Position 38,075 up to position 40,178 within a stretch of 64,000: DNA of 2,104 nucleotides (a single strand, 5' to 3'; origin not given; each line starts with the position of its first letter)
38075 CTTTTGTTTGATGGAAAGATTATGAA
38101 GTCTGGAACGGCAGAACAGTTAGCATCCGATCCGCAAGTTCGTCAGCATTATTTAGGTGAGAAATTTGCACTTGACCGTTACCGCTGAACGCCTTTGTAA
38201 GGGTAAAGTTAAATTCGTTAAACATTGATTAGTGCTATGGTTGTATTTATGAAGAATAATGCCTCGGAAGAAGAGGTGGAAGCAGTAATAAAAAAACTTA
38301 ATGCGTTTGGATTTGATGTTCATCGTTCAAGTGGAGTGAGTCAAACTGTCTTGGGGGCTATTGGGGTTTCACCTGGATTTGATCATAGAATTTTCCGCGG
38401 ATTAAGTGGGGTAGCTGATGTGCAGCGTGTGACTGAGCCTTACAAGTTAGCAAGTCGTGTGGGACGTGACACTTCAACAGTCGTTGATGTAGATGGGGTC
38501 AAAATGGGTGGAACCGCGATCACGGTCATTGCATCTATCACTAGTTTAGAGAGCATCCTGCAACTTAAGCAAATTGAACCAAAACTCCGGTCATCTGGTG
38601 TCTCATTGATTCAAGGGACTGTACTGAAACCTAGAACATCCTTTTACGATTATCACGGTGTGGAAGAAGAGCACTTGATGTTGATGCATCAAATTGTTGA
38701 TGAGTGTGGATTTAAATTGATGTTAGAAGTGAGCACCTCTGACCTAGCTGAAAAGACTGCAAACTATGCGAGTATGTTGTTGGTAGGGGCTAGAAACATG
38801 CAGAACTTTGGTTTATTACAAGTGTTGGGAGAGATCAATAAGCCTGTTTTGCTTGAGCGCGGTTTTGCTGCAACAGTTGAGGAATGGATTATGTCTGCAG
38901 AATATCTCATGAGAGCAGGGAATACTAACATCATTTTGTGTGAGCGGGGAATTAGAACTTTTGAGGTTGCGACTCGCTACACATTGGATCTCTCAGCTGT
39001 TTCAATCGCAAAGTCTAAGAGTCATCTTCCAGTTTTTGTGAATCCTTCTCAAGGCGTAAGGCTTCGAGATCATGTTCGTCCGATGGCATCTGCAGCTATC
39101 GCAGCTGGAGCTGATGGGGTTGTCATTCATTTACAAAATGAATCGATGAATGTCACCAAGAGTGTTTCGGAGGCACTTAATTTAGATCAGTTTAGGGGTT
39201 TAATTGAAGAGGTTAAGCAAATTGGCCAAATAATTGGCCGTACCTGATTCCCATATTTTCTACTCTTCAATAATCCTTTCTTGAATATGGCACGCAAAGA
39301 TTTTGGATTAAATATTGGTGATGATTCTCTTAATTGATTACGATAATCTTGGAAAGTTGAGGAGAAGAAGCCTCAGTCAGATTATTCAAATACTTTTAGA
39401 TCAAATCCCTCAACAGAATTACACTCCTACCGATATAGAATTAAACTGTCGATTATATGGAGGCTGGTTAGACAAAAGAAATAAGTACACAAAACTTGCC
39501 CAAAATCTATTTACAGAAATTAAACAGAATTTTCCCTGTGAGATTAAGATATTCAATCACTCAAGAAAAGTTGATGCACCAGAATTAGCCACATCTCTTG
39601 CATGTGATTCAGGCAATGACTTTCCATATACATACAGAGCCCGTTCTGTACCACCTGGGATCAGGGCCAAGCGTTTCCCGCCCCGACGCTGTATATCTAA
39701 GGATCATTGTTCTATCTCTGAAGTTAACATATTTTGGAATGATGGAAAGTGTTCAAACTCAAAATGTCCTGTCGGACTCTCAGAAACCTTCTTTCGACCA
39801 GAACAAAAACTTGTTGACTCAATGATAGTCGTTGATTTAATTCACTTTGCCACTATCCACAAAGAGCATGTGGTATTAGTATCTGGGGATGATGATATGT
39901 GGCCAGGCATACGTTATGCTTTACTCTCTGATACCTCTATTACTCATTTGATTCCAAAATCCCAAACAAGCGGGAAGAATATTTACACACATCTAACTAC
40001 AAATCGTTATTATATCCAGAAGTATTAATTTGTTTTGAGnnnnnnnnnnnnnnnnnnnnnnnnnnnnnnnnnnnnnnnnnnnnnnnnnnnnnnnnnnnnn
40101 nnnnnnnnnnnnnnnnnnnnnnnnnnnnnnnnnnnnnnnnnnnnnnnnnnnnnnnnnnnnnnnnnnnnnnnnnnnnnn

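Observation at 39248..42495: Two-gene NYN-nuclease + NACHT-STAND cassette inserted between DAHP synthase and prfA: candidate undescribed defence-type system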

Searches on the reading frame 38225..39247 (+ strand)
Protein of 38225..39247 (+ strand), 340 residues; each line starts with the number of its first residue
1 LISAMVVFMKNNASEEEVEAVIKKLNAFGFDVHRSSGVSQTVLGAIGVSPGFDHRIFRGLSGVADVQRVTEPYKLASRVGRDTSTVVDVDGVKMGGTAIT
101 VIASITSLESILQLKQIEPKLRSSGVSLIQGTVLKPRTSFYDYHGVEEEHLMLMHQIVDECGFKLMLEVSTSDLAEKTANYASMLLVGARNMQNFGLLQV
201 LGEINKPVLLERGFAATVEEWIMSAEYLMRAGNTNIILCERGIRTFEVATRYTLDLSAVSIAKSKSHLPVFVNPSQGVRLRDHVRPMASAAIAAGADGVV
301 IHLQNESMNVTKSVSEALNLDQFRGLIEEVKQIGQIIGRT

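Call 3: search_protein_families(library=pfam, proteins=[window:38225-39247:+], max_evalue=1)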
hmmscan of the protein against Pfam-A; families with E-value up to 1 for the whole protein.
window:38225-39247:+ (340 aa): 3 families
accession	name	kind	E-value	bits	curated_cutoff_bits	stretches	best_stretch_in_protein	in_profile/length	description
PF00793.26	DAHP_synth_1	-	2.8e-48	164.6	25.5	1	91-333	9-264/270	DAHP synthetase I family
PF18152.6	DAHP_snth_FXD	-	4.9e-18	65.2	27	1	5-71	1-67/67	DAHP synthase ferredoxin-like domain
PF03102.20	NeuB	-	4.1e-05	23.6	22.1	1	182-339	90-238/241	NeuB family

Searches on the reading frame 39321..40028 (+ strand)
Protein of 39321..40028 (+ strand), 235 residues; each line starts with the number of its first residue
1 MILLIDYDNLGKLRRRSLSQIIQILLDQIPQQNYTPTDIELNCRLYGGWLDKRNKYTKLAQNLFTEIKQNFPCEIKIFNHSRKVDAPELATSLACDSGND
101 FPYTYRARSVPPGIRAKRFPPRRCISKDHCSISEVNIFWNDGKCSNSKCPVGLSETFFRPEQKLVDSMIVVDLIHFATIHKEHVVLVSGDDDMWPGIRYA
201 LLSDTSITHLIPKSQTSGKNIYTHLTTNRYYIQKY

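Call 3: search_protein_families(library=pfam, proteins=[window:39321-40028:+], max_evalue=1)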
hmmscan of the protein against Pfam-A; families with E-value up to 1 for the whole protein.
window:39321-40028:+ (235 aa): 1 family
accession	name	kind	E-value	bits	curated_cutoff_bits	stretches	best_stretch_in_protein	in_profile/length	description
PF01936.24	NYN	-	0.00068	20.6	24.2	1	162-200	74-113/145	NYN domain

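Call 4: search_protein_families(library=padloc, proteins=[window:39321-40028:+], max_evalue=1)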
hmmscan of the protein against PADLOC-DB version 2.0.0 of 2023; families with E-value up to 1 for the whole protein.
window:39321-40028:+ (235 aa): 0 families

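Call 5: search_protein_families(library=ncbifam, proteins=[window:39321-40028:+], max_evalue=1)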
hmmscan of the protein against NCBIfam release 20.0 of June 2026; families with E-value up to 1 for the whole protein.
window:39321-40028:+ (235 aa): 0 families

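Call 7: find_homologous_proteins(query=window:39321-40028:+)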
Query window:39321-40028:+ (235 aa): 140 proteins with E <= 0.001 among 229 candidates; the best 120 are listed.
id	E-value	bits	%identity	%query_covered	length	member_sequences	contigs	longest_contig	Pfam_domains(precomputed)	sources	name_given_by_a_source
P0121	1.3e-138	478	100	88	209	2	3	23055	-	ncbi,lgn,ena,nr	ncbi:MAG: hypothetical protein OXE59_04625 [Bacteroidetes bacterium]|nr:hypothetical protein [Bacter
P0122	4.0e-107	375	72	94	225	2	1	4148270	-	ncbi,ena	-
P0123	3.3e-77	277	55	98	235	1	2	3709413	-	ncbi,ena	-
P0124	2.6e-76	274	54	98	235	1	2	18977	PF01936.25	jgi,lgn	-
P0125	1.5e-74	269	55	98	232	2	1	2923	-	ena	-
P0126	4.9e-73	264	51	100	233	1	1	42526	PF01936.25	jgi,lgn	-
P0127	1.1e-71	259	53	98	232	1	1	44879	PF01936.25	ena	-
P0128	1.2e-68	249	50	100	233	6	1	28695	-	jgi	-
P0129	8.1e-62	227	49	92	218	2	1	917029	-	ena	-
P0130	5.6e-60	221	46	100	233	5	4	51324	-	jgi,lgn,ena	-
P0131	2.3e-58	216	47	98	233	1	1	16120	PF01936.25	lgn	-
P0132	3.9e-58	215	47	98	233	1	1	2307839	PF01936.25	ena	-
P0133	1.1e-57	213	48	98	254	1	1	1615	-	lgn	-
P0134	2.1e-57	212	48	98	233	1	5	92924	PF01936.25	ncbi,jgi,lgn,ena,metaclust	metaclust:\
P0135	4.3e-57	211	48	98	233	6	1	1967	PF01936.25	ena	-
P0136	2.5e-56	209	47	98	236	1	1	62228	PF01936.25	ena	-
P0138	1.0e-55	207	45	99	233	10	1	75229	PF01936.25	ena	-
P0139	1.3e-55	207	45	98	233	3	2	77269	PF01936.25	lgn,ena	-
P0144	1.9e-52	196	46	98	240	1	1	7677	PF01936.25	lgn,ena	-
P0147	1.2e-51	194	45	98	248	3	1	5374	PF01936.25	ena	-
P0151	3.3e-46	176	40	99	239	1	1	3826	PF01936.25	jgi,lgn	-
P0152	1.1e-45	174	40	98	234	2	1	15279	PF01936.25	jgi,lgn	-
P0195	2.9e-38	150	39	98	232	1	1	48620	PF01936.25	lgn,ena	-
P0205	1.6e-36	144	42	89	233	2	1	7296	PF01936.25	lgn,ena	-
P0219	7.0e-32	129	37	98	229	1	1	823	PF01936.25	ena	-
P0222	3.8e-31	126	36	98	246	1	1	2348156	PF01936.25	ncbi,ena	-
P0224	2.1e-30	124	35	96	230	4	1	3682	PF01936.25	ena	-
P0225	1.1e-29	122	36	98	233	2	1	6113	PF01936.25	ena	-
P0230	1.2e-25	108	35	90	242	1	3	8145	PF01936.25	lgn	-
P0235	1.4e-24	105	35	91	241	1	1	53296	PF01936.25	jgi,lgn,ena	-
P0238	6.4e-24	103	32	95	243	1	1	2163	PF01936.25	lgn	-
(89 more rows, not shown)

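Call 20: search_solved_structures(query=A2, max_evalue=10, show_alignments=2)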
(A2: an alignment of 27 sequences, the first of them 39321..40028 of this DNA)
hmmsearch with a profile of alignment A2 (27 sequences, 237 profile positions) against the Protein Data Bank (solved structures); distinct sequences matched with E-value up to 10: 0.

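Call 21: search_protein_families(library=pfam, alignment_id=A2, max_evalue=0.01)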
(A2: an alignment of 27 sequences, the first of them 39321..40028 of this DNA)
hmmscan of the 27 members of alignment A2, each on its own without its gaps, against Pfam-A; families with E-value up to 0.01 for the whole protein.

A. member 1, window:39321-40028:+ (235 aa): 1 family
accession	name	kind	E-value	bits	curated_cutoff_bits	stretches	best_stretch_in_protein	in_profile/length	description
PF01936.24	NYN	-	0.00068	20.6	24.2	1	162-200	74-113/145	NYN domain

B. families by the number of members that match (of 27 scanned): 2 families
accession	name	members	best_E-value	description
PF01936.24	NYN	24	1.6e-08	NYN domain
PF02140.24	SUEL_Lectin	1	0.0051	D-galactoside/L-rhamnose binding SUEL lectin domain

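Call 51: predict_structure(alignment_id=A2)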
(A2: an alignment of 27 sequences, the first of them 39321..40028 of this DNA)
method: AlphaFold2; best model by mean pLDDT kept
length: 235 residues; sequences in the alignment: 27
mean_pLDDT: 83.3   pTM: 0.75
mean pLDDT of the five models: 83.3, 83.0, 82.2, 82.1, 81.3
residues with pLDDT >= 90: 115; 70-90: 75; 50-70: 42; < 50: 3
segments of 3 or more residues with pLDDT < 50: none
pLDDT, mean of each block of 10 residues (from residue 1): 94 93 93 79 95 89 97 91 95 93 70 53 67 72 74 61 82 93 91 91 93 67 80 87
secondary structure, 60 per line:
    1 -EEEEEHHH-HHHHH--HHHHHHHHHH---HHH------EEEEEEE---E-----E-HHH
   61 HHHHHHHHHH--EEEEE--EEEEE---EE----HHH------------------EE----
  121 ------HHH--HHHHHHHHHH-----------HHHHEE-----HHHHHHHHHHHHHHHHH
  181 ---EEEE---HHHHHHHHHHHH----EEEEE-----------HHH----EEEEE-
elements in order: E2-6 H11-15 H18-27 E40-46 H58-70 E73-77 E80-84 H132-141 H153-156 H164-180 E184-187 H191-202 E207-211 E230-234

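Call 55: fold_search(model_id=the predicted structure, library=pdb)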
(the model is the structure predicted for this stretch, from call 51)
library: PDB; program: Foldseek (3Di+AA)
matches with E <= 10: 562; with E <= 0.001: 0
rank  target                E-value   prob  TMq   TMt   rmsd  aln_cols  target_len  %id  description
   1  9vv4_A                3.0e-02  0.18  0.20  0.15  22.3       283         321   11  Research on the Structure and Function of Thioredoxin Reductase NTRC (released 2026-01-28)
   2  9vv4_B                4.7e-02  0.15  0.20  0.15  21.9       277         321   10  Research on the Structure and Function of Thioredoxin Reductase NTRC (released 2026-01-28)
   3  7p9e_B                1.5e-01  0.11  0.20  0.16  22.5       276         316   10  Chlamydomonas reinhardtii NADPH Dependent Thioredoxin Reductase 1 domain CS mutant (released 2022-01-19)
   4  9bsl_W                1.8e-01  0.08  0.22  0.14  22.2       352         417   10  45SRbgA particle in complex with RbgA and YphC. Class A (released 2024-12-25)
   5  4a5l_A                2.7e-01  0.08  0.20  0.16  21.6       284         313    9  Crystal structure of the thioredoxin reductase from Entamoeba histolytica (released 2012-10-31)
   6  6bpy_A                2.9e-01  0.08  0.22  0.17  21.0       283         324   11  Aspergillus fumigatus Thioredoxin Reductase (released 2019-01-09)
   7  3f8r_B                3.3e-01  0.08  0.20  0.15  22.0       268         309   10  Crystal structure of Sulfolobus solfataricus Thioredoxin reductase B3 in complex with two NADP molecules (released 2009-01-13)
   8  4up3_A                3.5e-01  0.08  0.21  0.16  22.4       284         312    9  Crystal structure of the mutant C140S,C286Q thioredoxin reductase from Entamoeba histolytica (released 2015-07-01)
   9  2o8r_B                3.5e-01  0.08  0.22  0.10  24.3       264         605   11  Crystal Structure of Polyphosphate Kinase from Porphyromonas Gingivalis (released 2006-12-19)
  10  5bw9_d                3.7e-01  0.13  0.28  0.16  12.5       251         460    8  Crystal Structure of Yeast V1-ATPase in the Autoinhibited Form (released 2016-06-08)
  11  4jen_C                4.8e-01  0.60  0.22  0.41   3.3        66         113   12  Structure of Clostridium botulinum CMP N-glycosidase, BcmB (released 2013-09-11)
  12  4jen_B                4.8e-01  0.57  0.22  0.38   3.4        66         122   12  Structure of Clostridium botulinum CMP N-glycosidase, BcmB (released 2013-09-11)
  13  3f8d_D                4.8e-01  0.08  0.22  0.18  21.2       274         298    9  Structure of Sulfolobus solfataricus Thioredoxin reductase Mutant C147A (released 2009-01-13)
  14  9i6e_B                5.1e-01  0.60  0.23  0.38   3.7        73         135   12  Crystal structure of DNPH1 bound by compound 5. (released 2025-11-12)
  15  3f8r_A                5.1e-01  0.07  0.21  0.16  22.7       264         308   10  Crystal structure of Sulfolobus solfataricus Thioredoxin reductase B3 in complex with two NADP molecules (released 2009-01-13)
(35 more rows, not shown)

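Call 87: search_protein_representatives(alignment_id=A2)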
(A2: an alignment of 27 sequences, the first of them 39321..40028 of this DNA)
Query: 27 sequences, 237 profile positions. Proteins with E-value up to 0.001 (for the whole library): 1254; up to 1e-10: 911; up to 1e-30: 342. The best 150 are listed.
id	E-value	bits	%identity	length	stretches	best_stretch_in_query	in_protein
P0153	9.9e-92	323.0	-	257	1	1-236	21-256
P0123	1.2e-89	316.1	-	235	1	1-237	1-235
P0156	2.5e-86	305.2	-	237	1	1-235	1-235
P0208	5.6e-82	291.0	-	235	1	1-236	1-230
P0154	2.7e-81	288.8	-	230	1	1-236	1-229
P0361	1.7e-80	286.2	-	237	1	1-236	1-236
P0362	7.0e-80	284.2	-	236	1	1-235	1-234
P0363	2.3e-79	282.5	-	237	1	1-235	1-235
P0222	1.1e-78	280.3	-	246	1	1-236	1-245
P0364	7.4e-76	271.0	-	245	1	1-235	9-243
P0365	3.2e-75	268.9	-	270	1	1-235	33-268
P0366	1.3e-74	267.0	-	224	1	14-234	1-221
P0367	6.3e-74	264.7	-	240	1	1-234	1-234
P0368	1.4e-72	260.2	-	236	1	1-235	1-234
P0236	6.5e-72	258.1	-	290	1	1-199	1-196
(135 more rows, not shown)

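Call 93: fold_search(model_id=the predicted structure, library=viral)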
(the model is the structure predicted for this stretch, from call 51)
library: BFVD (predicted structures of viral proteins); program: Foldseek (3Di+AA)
matches with E <= 10: 415; with E <= 0.001: 0
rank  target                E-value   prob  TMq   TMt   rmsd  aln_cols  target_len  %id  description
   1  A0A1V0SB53            3.2e-02  0.25  0.27  0.19  21.1       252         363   12  Uncharacterized protein [Catovirus CTV1]
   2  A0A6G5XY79            5.4e-02  0.72  0.38  0.38  14.9       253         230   11  (no name in the UniProt tables at hand)
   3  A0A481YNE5            9.6e-02  0.10  0.21  0.17  16.7       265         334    8  Uncharacterized protein [Pithovirus LCDPAC02]
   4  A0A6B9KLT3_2          1.2e-01  0.06  0.18  0.06  28.5       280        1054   15  RNA-directed RNA polymerase [Atrato Chu-like virus 4]
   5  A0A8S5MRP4            1.2e-01  0.60  0.20  0.16   4.2        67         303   19  CMP/hydroxymethyl CMP hydrolase [Siphoviridae sp. ctD6g5]
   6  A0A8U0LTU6            1.3e-01  0.10  0.18  0.07  22.4       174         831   15  Uncharacterized protein [Cordyceps chanhua alternavirus 1]
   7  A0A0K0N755            1.5e-01  0.63  0.17  0.06   4.0        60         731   10  Uncharacterized protein [Gordonia phage GMA2]
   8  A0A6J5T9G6            2.5e-01  0.60  0.20  0.37   3.7        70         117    8  N-acetyl sugar amidotransferase (Fragment) [uncultured Caudovirales phage]
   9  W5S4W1                3.5e-01  0.28  0.20  0.27   5.1        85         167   16  Uncharacterized protein [Pithovirus sibericum]
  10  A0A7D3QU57            3.5e-01  0.06  0.19  0.08  24.2       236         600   12  Uncharacterized protein [Fadolivirus FV1/VV64]
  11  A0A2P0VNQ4            3.9e-01  0.60  0.39  0.53   7.4       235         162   11  LabA-like/DUF88 superfamily protein [Tetraselmis virus 1]
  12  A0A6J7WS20            3.9e-01  0.38  0.19  0.10   5.6        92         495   10  Uncharacterized protein [uncultured Caudovirales phage]
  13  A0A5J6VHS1            4.2e-01  0.54  0.39  0.39   8.1       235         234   10  NYN domain protein [Megaviridae environmental sample]
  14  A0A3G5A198            4.5e-01  0.12  0.25  0.19  23.2       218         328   11  XRN 5'-3' exonuclease [Gaeavirus sp.]
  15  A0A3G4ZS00            4.8e-01  0.21  0.29  0.25  12.7       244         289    9  Glycosyltransferase [Dasosvirus sp.]
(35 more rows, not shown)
